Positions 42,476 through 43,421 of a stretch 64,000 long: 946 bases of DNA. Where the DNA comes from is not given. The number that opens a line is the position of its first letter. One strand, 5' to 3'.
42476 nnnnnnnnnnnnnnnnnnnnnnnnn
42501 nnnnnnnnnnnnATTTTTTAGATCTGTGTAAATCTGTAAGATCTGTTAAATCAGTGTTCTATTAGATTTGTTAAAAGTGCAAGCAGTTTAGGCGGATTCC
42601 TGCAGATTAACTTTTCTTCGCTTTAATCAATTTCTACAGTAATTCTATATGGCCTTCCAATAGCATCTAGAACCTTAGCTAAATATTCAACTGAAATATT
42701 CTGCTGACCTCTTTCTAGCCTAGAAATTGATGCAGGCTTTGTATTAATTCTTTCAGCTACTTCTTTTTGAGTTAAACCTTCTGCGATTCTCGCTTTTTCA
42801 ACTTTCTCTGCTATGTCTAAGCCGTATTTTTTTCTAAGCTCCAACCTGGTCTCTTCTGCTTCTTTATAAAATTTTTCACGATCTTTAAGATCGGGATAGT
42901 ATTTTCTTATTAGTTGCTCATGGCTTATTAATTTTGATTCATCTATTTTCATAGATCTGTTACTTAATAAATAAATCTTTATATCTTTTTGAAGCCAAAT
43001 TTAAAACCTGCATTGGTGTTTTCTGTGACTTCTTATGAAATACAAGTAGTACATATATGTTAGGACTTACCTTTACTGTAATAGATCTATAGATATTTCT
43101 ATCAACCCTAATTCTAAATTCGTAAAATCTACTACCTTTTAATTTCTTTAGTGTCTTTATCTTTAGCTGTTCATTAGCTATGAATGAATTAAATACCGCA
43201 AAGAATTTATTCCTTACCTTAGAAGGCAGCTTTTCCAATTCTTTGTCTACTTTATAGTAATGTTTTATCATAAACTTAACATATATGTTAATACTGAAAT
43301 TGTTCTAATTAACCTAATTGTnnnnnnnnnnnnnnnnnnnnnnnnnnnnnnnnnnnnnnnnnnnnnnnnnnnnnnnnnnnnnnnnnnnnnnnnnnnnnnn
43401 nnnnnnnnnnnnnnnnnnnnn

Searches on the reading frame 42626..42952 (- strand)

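Call 4: search_protein_families(library=pfam, max_evalue=0.1, proteins=[window:42626-42952:-])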
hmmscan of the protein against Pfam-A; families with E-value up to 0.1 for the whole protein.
window:42626-42952:- (109 aa): 12 families
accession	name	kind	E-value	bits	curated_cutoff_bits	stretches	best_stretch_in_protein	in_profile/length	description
PF01381.28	HTH_3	-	7.1e-14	52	23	1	52-101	2-51/55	Helix-turn-helix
PF13560.12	HTH_31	-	6.1e-09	36.5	27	1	53-100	8-56/64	Helix-turn-helix domain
PF13744.12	HTH_37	-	2.2e-08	34.2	27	1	33-106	9-79/80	Helix-turn-helix domain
PF12844.13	HTH_19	-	1.4e-05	25.3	30.2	1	49-93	2-46/64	Helix-turn-helix domain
PF13443.12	HTH_26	-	0.0043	17.7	22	1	55-99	6-51/63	Cro/C1-type HTH DNA-binding domain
PF15978.11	TnsD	-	0.0059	16.1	32.4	1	31-85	171-225/355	Tn7-like transposition protein D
PF13413.12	HTH_25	-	0.0065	16.7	24.6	1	53-83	4-34/62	Helix-turn-helix domain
PF20432.4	Xre-like-HTH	-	0.014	16.1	25.8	1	56-94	20-58/63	Antitoxin Xre-like helix-turn-helix domain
PF11112.13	PyocinActivator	-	0.018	15.6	24.2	0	6-39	11-43/74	Pyocin activator protein PrtN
PF04545.22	Sigma70_r4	-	0.049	13.6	24.1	1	57-81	18-42/50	Sigma-70, region 4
PF13545.12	HTH_Crp_2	-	0.055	13.9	27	0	50-79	13-42/70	Crp-like helix-turn-helix domain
PF13936.12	HTH_38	-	0.058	13.6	27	0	55-78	16-39/44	Helix-turn-helix domain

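Call 5: search_protein_families(library=ncbifam, max_evalue=0.1, proteins=[window:42626-42952:-])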
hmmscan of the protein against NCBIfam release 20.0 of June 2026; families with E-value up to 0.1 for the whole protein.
window:42626-42952:- (109 aa): 23 families
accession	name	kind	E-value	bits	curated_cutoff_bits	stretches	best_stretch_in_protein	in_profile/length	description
TIGR03070.1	couple_hipB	subfamily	3.3e-09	36.5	71.65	1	46-99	2-55/58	type II toxin-antitoxin system Y4mF family antitoxin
NF006015.0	PRK08154.1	subfamily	9.5e-08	31.5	204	1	26-101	10-85/314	anaerobic benzoate catabolism transcriptional regulator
NF047948.1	male_kill_WMK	equivalog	1.6e-07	31.1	300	1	46-97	5-56/300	WO male-killing family protein Wmk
TIGR03830.1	CxxCG_CxxCG_HTH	subfamily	3.2e-07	30.2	61.8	1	30-95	49-116/127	type II TA system antitoxin MqsA family protein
NF041951.1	phage_RstR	subfamily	5.3e-07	29.9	80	1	46-97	2-53/108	RstR family transcriptional repressor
TIGR00270.2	TIGR00270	equivalog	3.2e-05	23.8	110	1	17-85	50-114/159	multiprotein bridging factor aMBF1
NF007271.0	PRK09726.1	equivalog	6.6e-05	22.8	79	1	47-99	13-65/88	type II toxin-antitoxin system antitoxin HipB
NF058600.1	TransRegSco1979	equivalog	0.00011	21.4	350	1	48-99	10-61/280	Sco1979 family transcriptional regulator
NF041677.1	trans_regClgR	equivalog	0.002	18.2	170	1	47-100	9-62/113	transcriptional regulator ClgR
TIGR02937.1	sigma70-ECF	superfamily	0.0025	17.5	42.9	1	53-80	127-154/165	sigma-70 family RNA polymerase sigma factor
NF003055.0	PRK03975.1-2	equivalog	0.0041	16.9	122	1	50-106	16-73/140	putative transcriptional regulator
NF010465.0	PRK13890.1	equivalog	0.0046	17.1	96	1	58-107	17-66/121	conjugal transfer protein TrbA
NF006071.0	PRK08215.1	equivalog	0.006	16.2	372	1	49-82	215-248/258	RNA polymerase sporulation sigma factor SigG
NF003057.0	PRK03975.1-5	subfamily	0.0061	16.2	168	1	57-86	18-48/134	putative transcriptional regulator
NF007408.0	PRK09943.1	equivalog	0.0078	15.8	211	1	44-98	5-59/185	HTH-type transcriptional regulator PuuR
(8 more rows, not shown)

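Call 13: search_protein_families(library=padloc, max_evalue=0.01, proteins=[window:42626-42952:-])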
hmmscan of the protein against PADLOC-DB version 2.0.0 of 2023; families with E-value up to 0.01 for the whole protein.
window:42626-42952:- (109 aa): 20 families
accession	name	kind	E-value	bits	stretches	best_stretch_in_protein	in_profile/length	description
PDLC04760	PDC-M64C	-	8.1e-09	33.7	1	33-100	15-80/93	-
PDLC04142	capH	-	4.1e-08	32.2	1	47-104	7-60/103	capH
PDLC03952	RmrA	-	6.7e-08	29.8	1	47-102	23-78/395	-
PDLC02926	HTH_VI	-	1.6e-07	29.5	1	47-98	2-53/92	-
PDLC03947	RmrA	-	1.6e-07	28.5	1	47-102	12-67/383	-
PDLC04762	PDC-M64C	-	1.1e-06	26.6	1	43-102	24-83/97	-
PDLC03665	Control_protein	-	2.2e-06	25.8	1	47-99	9-62/77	control protein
PDLC03951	RmrA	-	3.6e-06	24.2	1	48-100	10-62/400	-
PDLC03948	RmrA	-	4.3e-06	23.9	1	48-101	10-63/397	-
PDLC03944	RmrA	-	2.3e-05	21.6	1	49-103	9-63/384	-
PDLC04757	PDC-M64B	-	2.5e-05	22.2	1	44-100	27-83/128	-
PDLC03954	RmrA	-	3.6e-05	20.9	1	48-98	12-62/380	-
PDLC04758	PDC-M64B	-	4.6e-05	21.9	1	30-97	14-81/123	-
PDLC03955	RmrA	-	4.8e-05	20.8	1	50-102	24-76/371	-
PDLC03949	RmrA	-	9e-05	19.5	1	49-101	5-57/363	-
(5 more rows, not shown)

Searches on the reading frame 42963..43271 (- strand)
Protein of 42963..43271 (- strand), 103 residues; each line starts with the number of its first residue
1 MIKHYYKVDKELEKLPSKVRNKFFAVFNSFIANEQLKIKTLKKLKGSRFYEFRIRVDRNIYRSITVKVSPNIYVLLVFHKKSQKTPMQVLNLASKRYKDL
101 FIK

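Call 4: search_protein_families(library=pfam, max_evalue=0.1, proteins=[window:42963-43271:-])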
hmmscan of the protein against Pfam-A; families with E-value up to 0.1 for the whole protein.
window:42963-43271:- (103 aa): 1 family
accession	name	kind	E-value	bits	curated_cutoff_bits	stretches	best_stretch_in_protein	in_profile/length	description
PF05973.20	Gp49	-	1.7e-13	50.9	23.9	1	10-98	1-90/90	Phage derived protein Gp49-like (DUF891)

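Call 5: search_protein_families(library=ncbifam, max_evalue=0.1, proteins=[window:42963-43271:-])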
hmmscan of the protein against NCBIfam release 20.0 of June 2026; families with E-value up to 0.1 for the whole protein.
window:42963-43271:- (103 aa): 1 family
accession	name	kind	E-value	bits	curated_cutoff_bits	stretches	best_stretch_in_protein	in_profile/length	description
TIGR04046.1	MSMEG_0569_nitr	hypoth_equivalog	0.039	12.9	498.35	1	23-99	83-155/400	MSMEG_0569 family flavin-dependent oxidoreductase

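Call 13: search_protein_families(library=padloc, max_evalue=0.01, proteins=[window:42963-43271:-])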
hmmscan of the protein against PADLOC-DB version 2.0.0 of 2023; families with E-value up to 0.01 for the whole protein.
window:42963-43271:- (103 aa): 0 families
